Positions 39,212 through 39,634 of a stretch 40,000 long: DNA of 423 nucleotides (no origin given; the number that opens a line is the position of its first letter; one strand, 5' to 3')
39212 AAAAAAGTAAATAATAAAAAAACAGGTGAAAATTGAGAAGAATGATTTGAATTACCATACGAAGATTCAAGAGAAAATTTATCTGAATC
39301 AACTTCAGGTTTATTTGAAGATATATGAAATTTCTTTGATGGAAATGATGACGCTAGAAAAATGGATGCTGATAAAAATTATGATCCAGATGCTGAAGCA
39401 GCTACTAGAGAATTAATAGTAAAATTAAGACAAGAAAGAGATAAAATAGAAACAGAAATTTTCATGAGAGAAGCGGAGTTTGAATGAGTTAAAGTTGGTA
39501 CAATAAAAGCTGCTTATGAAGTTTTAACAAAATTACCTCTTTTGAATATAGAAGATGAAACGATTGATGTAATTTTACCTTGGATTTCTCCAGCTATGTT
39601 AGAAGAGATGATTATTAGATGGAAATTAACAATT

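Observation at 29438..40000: A single ORF of at least 10.5 kb encodes a giant anchored surface protein that is invisible under the standard code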

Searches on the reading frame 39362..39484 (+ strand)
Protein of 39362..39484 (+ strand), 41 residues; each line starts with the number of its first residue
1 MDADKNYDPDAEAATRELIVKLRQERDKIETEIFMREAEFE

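Call 59: find_encoding_contigs(protein=window:39362-39484:+, flank=10000, max_places=3)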
Protein seq(41 aa) (41 aa): 3 contigs read that carry it; 2 places shown.
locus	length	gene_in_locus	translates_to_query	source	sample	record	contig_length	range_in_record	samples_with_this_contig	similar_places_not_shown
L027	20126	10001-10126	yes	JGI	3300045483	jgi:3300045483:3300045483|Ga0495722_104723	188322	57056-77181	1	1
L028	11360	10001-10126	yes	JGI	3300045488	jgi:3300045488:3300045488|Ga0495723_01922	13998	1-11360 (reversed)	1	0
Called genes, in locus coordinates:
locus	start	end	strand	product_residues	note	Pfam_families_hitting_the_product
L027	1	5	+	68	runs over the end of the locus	-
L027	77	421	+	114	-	-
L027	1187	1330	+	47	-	-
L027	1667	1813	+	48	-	-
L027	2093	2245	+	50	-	-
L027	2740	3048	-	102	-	-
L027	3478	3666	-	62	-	-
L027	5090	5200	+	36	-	-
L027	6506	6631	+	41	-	-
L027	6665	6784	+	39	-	-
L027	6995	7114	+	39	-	-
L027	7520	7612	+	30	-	-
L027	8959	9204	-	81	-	-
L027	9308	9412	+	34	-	-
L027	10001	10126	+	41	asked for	-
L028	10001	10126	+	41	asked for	-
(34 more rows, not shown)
